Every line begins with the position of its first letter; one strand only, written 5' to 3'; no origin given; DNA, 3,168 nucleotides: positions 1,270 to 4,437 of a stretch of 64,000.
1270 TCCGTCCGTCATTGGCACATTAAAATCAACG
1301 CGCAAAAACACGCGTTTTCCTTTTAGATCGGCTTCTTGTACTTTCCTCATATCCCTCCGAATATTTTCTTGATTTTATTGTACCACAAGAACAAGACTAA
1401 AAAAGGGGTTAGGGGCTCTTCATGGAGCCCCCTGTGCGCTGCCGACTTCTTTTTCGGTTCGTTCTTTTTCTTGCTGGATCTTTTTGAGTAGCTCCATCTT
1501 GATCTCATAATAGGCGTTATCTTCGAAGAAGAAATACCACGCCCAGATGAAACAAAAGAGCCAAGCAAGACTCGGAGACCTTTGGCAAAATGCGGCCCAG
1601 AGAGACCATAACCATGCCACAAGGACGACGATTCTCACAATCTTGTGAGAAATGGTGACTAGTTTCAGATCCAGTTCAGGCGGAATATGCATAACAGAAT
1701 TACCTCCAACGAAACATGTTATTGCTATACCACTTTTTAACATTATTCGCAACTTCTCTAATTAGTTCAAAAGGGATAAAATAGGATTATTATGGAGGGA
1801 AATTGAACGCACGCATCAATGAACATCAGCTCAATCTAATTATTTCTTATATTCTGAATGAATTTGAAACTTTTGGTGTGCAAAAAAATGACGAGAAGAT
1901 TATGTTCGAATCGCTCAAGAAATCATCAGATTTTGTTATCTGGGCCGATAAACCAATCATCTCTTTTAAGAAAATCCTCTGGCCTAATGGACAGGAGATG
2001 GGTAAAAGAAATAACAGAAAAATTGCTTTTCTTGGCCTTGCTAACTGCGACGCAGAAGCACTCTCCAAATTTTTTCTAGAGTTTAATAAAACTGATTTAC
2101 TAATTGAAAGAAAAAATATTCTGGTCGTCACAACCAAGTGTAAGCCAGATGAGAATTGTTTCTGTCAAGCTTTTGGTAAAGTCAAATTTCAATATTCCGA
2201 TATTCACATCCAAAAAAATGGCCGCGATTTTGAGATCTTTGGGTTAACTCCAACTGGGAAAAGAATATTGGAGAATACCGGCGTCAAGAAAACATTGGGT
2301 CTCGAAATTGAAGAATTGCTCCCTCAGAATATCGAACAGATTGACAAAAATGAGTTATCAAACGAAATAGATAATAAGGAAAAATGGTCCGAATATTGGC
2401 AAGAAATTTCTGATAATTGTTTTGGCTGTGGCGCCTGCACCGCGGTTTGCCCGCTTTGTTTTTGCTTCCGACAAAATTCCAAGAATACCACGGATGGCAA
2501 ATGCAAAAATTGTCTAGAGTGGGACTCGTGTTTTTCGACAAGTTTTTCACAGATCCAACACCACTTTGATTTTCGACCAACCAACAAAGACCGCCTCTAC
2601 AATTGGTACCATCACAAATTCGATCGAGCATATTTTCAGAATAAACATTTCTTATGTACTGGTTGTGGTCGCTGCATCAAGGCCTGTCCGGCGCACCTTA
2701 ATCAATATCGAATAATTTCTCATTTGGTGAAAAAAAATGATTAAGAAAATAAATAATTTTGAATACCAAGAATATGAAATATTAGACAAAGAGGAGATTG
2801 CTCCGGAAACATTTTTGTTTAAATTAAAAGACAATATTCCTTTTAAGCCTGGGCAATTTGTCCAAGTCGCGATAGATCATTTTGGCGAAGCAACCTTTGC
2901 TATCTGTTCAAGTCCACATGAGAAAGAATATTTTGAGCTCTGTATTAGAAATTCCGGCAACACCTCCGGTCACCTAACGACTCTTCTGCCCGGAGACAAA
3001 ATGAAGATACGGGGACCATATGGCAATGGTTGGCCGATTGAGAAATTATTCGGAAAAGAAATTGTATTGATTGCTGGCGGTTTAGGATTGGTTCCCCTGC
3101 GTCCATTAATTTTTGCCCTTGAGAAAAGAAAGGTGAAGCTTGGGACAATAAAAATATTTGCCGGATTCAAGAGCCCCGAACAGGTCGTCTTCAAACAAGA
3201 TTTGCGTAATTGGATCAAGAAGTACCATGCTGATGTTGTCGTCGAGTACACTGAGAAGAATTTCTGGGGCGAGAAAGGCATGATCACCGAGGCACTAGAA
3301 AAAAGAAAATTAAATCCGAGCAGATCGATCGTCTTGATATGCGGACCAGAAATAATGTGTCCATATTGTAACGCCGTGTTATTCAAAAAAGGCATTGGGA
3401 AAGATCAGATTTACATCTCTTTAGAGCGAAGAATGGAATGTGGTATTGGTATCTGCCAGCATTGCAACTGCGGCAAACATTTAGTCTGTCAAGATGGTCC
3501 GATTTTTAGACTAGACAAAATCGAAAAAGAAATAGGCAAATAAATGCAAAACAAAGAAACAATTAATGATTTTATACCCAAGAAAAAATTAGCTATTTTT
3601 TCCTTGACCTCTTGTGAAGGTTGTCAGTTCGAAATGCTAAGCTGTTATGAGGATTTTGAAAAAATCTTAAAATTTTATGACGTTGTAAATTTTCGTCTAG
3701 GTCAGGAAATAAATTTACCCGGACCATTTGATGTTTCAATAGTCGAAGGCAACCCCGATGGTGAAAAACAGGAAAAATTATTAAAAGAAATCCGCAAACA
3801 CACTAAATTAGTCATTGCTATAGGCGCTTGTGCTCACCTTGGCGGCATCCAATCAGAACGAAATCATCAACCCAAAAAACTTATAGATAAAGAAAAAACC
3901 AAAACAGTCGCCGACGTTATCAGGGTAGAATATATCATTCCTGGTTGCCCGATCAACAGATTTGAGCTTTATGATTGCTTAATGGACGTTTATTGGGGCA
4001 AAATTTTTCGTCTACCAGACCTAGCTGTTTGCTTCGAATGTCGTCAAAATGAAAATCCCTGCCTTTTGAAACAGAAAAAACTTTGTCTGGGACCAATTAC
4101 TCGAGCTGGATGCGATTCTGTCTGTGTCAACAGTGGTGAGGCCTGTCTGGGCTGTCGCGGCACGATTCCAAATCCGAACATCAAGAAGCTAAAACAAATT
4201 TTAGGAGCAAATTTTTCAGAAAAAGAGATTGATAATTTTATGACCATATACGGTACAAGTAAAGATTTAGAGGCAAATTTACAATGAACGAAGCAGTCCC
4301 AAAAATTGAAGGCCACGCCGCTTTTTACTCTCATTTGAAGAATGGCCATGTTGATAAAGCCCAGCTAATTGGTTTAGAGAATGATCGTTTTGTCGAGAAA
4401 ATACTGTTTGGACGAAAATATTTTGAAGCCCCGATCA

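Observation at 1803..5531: Complete four-subunit group 3b-type [NiFe] hydrogenase operon; the large subunit ends exactly at the DPCxxCxxH motif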

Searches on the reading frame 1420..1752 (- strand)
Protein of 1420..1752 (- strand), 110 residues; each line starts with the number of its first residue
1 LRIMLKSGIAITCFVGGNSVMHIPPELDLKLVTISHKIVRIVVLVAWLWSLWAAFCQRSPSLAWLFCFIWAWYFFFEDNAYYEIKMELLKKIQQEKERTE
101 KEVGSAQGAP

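Call 62: search_protein_families(library=pfam, proteins=[window:1420-1752:-], max_evalue=0.01)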
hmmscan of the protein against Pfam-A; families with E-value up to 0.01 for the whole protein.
window:1420-1752:- (110 aa): 1 family
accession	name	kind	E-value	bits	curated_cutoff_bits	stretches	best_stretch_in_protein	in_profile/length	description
PF02361.21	CbiQ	-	0.0061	16.7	25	1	37-76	34-73/216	Cobalt transport protein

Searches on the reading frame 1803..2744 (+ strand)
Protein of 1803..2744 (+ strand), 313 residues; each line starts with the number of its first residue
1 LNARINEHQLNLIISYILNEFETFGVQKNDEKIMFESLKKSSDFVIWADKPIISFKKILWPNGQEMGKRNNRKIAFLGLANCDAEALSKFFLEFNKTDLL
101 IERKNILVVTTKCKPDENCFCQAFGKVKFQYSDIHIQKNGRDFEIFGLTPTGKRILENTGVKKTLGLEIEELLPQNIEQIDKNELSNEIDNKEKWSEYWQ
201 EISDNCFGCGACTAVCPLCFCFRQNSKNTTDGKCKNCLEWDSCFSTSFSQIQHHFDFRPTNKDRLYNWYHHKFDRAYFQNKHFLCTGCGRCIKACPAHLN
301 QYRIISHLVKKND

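Call 4: search_protein_families(library=pfam, proteins=[window:1803-2744:+], max_evalue=0.01)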
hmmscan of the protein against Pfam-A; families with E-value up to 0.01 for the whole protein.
window:1803-2744:+ (313 aa): 14 families
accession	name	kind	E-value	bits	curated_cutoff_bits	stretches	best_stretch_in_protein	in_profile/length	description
PF17179.9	Fer4_22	-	3.4e-22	79.5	27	1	205-298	1-94/95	4Fe-4S dicluster domain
PF12838.12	Fer4_7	-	9.4e-09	36.1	27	2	194-217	28-49/52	4Fe-4S dicluster domain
PF13183.11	Fer4_8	-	3.6e-08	34.2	27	1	204-298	3-67/68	4Fe-4S dicluster domain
PF25160.1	LdpA_Fe-S-bd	-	3.8e-08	33.4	27.6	2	201-218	23-40/49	LdpA Fe-S cluster-binding domain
PF14697.11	Fer4_21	-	1.8e-07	31.6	35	1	197-219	32-54/59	4Fe-4S dicluster domain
PF13187.11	Fer4_9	-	1.1e-06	29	27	2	187-217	18-48/52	4Fe-4S dicluster domain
PF12797.12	Fer4_2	-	2e-06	27.8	24.5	2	203-217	7-21/22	4Fe-4S binding domain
PF13484.11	Fer4_16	-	2.9e-06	28.4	30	1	179-217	23-64/66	4Fe-4S double cluster binding domain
PF00037.32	Fer4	-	3.2e-06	27.2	21.1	2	284-297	7-20/24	4Fe-4S binding domain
PF13534.11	Fer4_17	-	8.1e-06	26.7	22.2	1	234-300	5-61/61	4Fe-4S dicluster domain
PF13237.11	Fer4_10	-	8.2e-06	26.1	25.5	1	284-300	8-25/53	4Fe-4S dicluster domain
PF12800.12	Fer4_4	-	6.3e-05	23.4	24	1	284-297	3-16/17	4Fe-4S binding domain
PF13746.11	Fer4_18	-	0.00041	21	27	0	191-243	46-95/114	4Fe-4S dicluster domain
PF12837.12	Fer4_6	-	0.00079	19.7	25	1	284-298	8-22/24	4Fe-4S binding domain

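Call 5: search_protein_families(library=ncbifam, proteins=[window:1803-2744:+], max_evalue=0.01)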
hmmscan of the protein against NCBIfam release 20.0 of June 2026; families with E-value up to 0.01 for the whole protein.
window:1803-2744:+ (313 aa): 27 families (the best 25 are shown)
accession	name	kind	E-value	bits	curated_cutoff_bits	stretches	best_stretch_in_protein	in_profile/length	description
NF040829.1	sulfhyd_ShyB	equivalog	2.3e-24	86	690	2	181-307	205-328/334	NAD(P)-dependent hydrogenase/sulfhydrogenase 2 subunit beta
TIGR02910.1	sulfite_red_A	equivalog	1.3e-21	77.2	323.15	1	4-308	4-326/334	anaerobic sulfite reductase subunit AsrA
NF040833.1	sulfhyd_HydB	equivalog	6.9e-20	71.2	750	1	91-306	109-333/367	NADPH-dependent hydrogenase/sulfhydrogenase 1 subunit beta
NF040864.1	HgcB_ferredoxin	equivalog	3.7e-06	26.7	99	1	203-245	13-54/93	mercury methylation ferredoxin HgcB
TIGR02936.1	fdxN_nitrog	equivalog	2.2e-05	24.5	80.55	1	200-220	66-87/91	ferredoxin III, nif-specific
NF006221.0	PRK08348.1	subfamily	9.7e-05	22.1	124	0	284-300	45-61/136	NADH-plastoquinone oxidoreductase subunit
NF045992.1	CircClkLdpA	equivalog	0.00014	21.1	450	0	202-222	133-153/360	circadian clock protein LdpA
NF043039.1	HgcAB_like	equivalog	0.00021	21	285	0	184-244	287-341/350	HgcAB-like fusion protein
NF058577.1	FdxA_fam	equivalog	0.00037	20.6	65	0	201-237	4-41/52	4Fe-4S ferredoxin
NF004898.0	PRK06259.1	equivalog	0.00048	18.9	385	1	233-301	132-204/488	fumarate reductase (CoM/CoB) subunit TfrB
NF038196.1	ferrodoxin_EFR1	subfamily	0.0011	19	75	0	274-297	176-198/242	EFR1 family ferrodoxin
TIGR04003.1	rSAM_BssD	equivalog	0.0014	17.9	496.45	0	284-299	51-66/314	[benzylsuccinate synthase]-activating enzyme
NF005506.0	PRK07118.1-5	equivalog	0.0016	18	388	0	284-299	171-261/279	Fe-S cluster domain-containing protein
NF042987.1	OGOR_delta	exception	0.0018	18.3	125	0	281-299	29-47/89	2-oxoglutarate ferredoxin oxidoreductase subunit delta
NF042909.1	FMH_DH_FwdF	exception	0.0029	16.8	375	0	204-217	257-270/336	tungsten-dependent formylmethanofuran dehydrogenase subunit FwdF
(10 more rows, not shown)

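Call 55: search_solved_structures(query=window:1803-2744:+, max_evalue=0.001, show_alignments=1)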
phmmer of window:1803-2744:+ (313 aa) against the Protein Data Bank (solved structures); distinct sequences matched with E-value up to 0.001: 4.
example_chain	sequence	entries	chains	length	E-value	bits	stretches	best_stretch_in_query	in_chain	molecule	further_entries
9nez_B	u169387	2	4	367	5.2e-17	65.4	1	90-300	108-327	Sulfhydrogenase 1 subunit beta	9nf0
7bkb_L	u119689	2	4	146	1.7e-05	27.6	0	258-299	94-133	Formylmethanofuran dehydrogenase, subunit G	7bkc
8rvu_E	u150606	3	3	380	6.8e-05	25.6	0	179-222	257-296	Formate dehydrogenase, beta subunit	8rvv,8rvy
9t1s_M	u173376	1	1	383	0.00096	21.8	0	175-221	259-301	formate dehydrogenase (coenzyme F420)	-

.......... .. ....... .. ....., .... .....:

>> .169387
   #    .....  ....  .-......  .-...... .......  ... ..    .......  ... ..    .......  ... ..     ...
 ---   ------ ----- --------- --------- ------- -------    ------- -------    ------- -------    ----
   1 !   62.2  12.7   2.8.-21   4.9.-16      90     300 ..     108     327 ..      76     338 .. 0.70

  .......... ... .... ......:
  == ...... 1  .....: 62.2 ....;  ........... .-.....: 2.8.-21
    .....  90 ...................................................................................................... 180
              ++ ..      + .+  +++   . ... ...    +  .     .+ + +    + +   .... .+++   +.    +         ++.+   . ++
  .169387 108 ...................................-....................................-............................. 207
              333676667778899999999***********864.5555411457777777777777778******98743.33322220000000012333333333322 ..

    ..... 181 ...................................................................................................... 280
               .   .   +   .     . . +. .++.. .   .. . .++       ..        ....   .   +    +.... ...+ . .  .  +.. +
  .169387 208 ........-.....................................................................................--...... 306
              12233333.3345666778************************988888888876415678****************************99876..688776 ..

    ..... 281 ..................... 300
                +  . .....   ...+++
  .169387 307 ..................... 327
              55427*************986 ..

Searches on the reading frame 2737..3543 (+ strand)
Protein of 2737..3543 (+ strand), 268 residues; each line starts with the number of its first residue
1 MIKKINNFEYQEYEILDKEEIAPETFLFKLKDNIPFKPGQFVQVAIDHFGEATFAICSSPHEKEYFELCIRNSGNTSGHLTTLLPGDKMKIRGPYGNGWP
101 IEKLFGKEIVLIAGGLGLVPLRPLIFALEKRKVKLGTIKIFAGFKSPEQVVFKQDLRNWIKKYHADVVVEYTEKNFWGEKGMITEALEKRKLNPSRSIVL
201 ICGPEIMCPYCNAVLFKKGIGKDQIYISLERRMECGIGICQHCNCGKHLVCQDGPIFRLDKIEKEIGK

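Call 4: search_protein_families(library=pfam, proteins=[window:2737-3543:+], max_evalue=0.01)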
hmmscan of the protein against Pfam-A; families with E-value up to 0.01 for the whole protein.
window:2737-3543:+ (268 aa): 3 families
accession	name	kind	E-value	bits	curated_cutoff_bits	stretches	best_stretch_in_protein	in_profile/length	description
PF00175.26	NAD_binding_1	-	7.7e-10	39.8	22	1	111-209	1-105/109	Oxidoreductase NAD-binding domain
PF10418.14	DHODB_Fe-S_bind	-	9.5e-10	38.5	23.9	1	230-262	1-40/41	Iron-sulfur cluster binding domain of dihydroorotate dehydrogenase B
PF00970.30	FAD_binding_6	-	6.7e-08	33.2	21.1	1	15-97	4-96/99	Oxidoreductase FAD-binding domain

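Call 5: search_protein_families(library=ncbifam, proteins=[window:2737-3543:+], max_evalue=0.01)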
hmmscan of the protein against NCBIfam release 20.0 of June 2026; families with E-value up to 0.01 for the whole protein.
window:2737-3543:+ (268 aa): 27 families (the best 25 are shown)
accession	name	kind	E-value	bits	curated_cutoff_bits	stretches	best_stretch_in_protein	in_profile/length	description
NF006220.0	PRK08345.1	subfamily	7.4e-60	202.7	395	1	3-258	3-283/294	cytochrome-c3 hydrogenase subunit gamma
TIGR02911.1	sulfite_red_B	equivalog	2.2e-57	194.2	288.6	1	12-261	7-255/261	anaerobic sulfite reductase subunit AsrB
NF040835.1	sulfhyd_HydG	equivalog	1.6e-48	165.5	650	1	29-259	43-281/292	NADPH-dependent hydrogenase/sulfhydrogenase 1 subunit gamma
NF040830.1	sulfhyd_ShyC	equivalog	6.8e-48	163.3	600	1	11-258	7-277/288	NAD(P)-dependent hydrogenase/sulfhydrogenase 2 subunit gamma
NF000796.0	PRK00054.1-1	equivalog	4.5e-43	147.3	224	1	14-268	7-242/254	dihydroorotate dehydrogenase electron transfer subunit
NF000798.0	PRK00054.1-3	equivalog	1.5e-37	129.6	219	1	8-262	3-242/244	dihydroorotate dehydrogenase electron transfer subunit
NF000799.0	PRK00054.1-4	equivalog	6.7e-32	110.6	314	1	13-261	7-255/258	dihydroorotate dehydrogenase electron transfer subunit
NF009414.0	PRK12778.1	equivalog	8.6e-26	90.4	1103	1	13-263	2-249/752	bifunctional dihydroorotate dehydrogenase B NAD binding subunit/NADPH-dependent glutamate synthase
NF004862.0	PRK06222.1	subfamily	2.3e-24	86.4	220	1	13-262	2-248/281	sulfide/dihydroorotate dehydrogenase-like FAD/NAD-binding protein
NF000797.0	PRK00054.1-2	equivalog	6.5e-24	84.6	270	1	6-261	10-264/267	dihydroorotate dehydrogenase electron transfer subunit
NF040810.1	BenC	equivalog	3.8e-18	65.7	430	1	20-226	114-326/333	benzoate 1,2-dioxygenase electron transfer component BenC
NF005963.0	PRK08051.1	equivalog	3.3e-17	62.6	230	1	29-226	24-226/233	NAD(P)H-flavin reductase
NF045803.1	MethMoxFADbindMmoC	equivalog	9.4e-15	54.2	500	1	31-227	135-337/343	aromatic/alkene monooxygenase hydroxylase FAD-binding subunit MmoC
NF052252.1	flav_redu_LuxG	exception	1.5e-14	53.7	340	1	28-226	20-225/232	flavin mononucleotide reductase LuxG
TIGR01941.1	nqrF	equivalog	7.2e-14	51.5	295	1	72-226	238-399/405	NADH:ubiquinone reductase (Na(+)-transporting) subunit F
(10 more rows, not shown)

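Call 56: search_solved_structures(query=window:2737-3543:+, max_evalue=1e-10)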
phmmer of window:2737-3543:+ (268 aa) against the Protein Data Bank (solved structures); distinct sequences matched with E-value up to 1e-10: 7.
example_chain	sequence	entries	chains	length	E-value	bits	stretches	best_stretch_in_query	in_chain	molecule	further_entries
9nez_C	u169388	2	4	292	7.1e-48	166.4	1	29-259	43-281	Sulfhydrogenase 1 subunit gamma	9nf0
5ksw_B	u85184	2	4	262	2e-18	69.8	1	14-257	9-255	Dihydroorotate dehydrogenase B (NAD(+)), electron transfer subunit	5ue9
4ylf_A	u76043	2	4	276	2.3e-17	66.3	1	14-263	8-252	Dihydroorotate dehydrogenase B (NAD(+)), electron transfer subunit homolog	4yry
1ep3_B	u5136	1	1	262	3e-17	65.9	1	15-258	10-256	DIHYDROOROTATE DEHYDROGENASE B (PYRK SUBUNIT)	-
1ep1_B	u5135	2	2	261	3.1e-17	65.9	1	15-258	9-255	DIHYDROOROTATE DEHYDROGENASE B (PYRK SUBUNIT)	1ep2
5jca_S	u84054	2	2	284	4.1e-15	58.9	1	13-258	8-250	NADH-dependent Ferredoxin:NADP Oxidoreductase (NfnI) subunit beta | NADH-dependent Ferredoxin:NADP Oxidoreductase subunit beta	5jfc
2eix_A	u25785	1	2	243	6.5e-14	55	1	5-212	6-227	NADH-cytochrome b5 reductase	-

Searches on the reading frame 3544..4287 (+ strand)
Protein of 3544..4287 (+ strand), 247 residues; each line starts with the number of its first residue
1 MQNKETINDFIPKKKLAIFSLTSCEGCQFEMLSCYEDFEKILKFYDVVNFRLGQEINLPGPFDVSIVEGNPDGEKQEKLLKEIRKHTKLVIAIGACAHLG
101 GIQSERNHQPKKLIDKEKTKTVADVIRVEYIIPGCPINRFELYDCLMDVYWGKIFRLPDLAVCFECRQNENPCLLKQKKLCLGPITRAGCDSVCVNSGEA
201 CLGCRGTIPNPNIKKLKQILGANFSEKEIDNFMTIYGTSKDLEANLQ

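Call 4: search_protein_families(library=pfam, proteins=[window:3544-4287:+], max_evalue=0.01)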
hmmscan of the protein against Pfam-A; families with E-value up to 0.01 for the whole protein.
window:3544-4287:+ (247 aa): 1 family
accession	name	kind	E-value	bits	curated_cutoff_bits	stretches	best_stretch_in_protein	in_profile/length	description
PF01058.29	Oxidored_q6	-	2.5e-22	79.4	27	1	24-148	1-127/128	NADH ubiquinone oxidoreductase, 20 Kd subunit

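Call 5: search_protein_families(library=ncbifam, proteins=[window:3544-4287:+], max_evalue=0.01)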
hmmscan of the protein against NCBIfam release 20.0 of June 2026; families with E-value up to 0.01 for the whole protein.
window:3544-4287:+ (247 aa): 10 families
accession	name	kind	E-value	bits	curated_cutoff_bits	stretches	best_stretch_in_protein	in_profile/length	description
NF040831.1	sulfhyd_ShyD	equivalog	1.6e-45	155.6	460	1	15-227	2-227/240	NAD(P)-dependent hydrogenase/sulfhydrogenase 2 subunit delta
NF040836.1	sulfhyd_HydD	equivalog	1.1e-34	119.8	500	1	13-209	5-214/261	NADPH-dependent hydrogenase/sulfhydrogenase 1 subunit delta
NF045875.1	F420_non_VhuG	exception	2.8e-25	89.1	450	3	13-114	4-105/286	F420-non-reducing hydrogenase subunit VhuG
TIGR03294.1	FrhG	equivalog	8.2e-15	55.1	245.5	1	15-145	3-136/228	coenzyme F420 hydrogenase subunit gamma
TIGR01957.1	nuoB_fam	subfamily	2.8e-05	24.1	142.7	1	27-147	29-136/145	NADH-quinone oxidoreductase subunit B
NF005012.1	PRK06411.1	subfamily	0.00071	19.1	116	1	39-146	52-151/166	NADH-quinone oxidoreductase subunit NuoB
TIGR00391.1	hydA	subfamily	0.00085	18.5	179.5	0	80-142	143-200/365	hydrogenase small subunit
NF011395.0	PRK14820.1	equivalog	0.0013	18.5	263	1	42-149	54-153/180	NADH-quinone oxidoreductase subunit B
NF045520.1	H2_NiFeSe_small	exception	0.0042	16.5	470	0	78-136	135-192/314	NiFeSe hydrogenase small subunit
NF011393.0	PRK14818.1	equivalog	0.0088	15.6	255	0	77-147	88-149/173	NADH dehydrogenase subunit B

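Call 57: search_solved_structures(query=window:3544-4287:+, max_evalue=0.00001, show_alignments=1)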
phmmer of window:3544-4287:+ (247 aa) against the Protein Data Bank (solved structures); distinct sequences matched with E-value up to 0.00001: 12.
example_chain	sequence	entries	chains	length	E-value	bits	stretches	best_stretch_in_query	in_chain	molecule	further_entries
9e1j_A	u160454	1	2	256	9.6e-33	117.2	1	13-209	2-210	Sulfhydrogenase 1 subunit delta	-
9e15_A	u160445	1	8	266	9.8e-33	117.2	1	13-208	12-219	Sulfhydrogenase 1 subunit delta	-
9nez_A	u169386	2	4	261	1.3e-32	116.8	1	13-208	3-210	Sulfhydrogenase 1 subunit delta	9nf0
5odc_E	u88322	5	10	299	7.9e-24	88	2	15-124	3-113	Methyl-viologen reducing hydrogenase subunit G | Methyl-viologen reducing hydrogenase, subunit G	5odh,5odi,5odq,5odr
9sfi_I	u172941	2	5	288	1.2e-22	84.2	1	13-115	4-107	F420-non-reducing hydrogenase small subunit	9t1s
9sw2_E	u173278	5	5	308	1.3e-13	54.6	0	13-117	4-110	F420-non-reducing hydrogenase subunit G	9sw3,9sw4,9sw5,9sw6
7t2r_E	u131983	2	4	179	1.3e-11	48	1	13-135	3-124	NiFe hydrogenase small subunit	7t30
5xf9_C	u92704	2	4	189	5.1e-11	46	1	13-114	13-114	NAD-reducing hydrogenase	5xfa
6qii_G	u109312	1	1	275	5e-09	39.5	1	13-138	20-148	Coenzyme F420 hydrogenase subunit gamma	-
6qgr_G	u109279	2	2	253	6.8e-09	39.1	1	15-138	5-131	Coenzyme F420 hydrogenase subunit gamma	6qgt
9r51_C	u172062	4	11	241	5.3e-08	36.2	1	54-148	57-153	F420-reducing [NiFe]-hydrogenase from Methanothermococcus thermolithotrophicus subunit gam | F420-reducing [NiFe]-hydrogenase from Methanothermococcus thermolit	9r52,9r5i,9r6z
3zfs_B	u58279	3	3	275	2.1e-07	34.2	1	12-138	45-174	F420-REDUCING HYDROGENASE, SUBUNIT GAMMA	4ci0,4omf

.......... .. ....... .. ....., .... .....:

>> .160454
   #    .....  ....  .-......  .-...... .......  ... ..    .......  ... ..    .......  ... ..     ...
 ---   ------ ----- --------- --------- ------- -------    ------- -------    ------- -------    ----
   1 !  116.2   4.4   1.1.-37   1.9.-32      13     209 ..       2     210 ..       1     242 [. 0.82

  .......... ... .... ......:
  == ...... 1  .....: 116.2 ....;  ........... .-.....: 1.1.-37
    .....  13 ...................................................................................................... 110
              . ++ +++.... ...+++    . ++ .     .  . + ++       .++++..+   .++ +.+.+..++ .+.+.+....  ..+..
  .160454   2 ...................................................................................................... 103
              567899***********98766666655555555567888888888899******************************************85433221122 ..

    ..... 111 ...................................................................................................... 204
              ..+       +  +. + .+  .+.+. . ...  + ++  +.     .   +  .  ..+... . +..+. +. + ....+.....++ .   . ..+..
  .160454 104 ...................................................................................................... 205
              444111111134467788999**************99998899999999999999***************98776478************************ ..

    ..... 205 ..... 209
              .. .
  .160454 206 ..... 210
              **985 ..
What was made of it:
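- On Group 3b [NiFe]-hydrogenase (sulfhydrogenase type): Each subunit's best PDB hit is the matching SH-I chain (calls 55-57).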
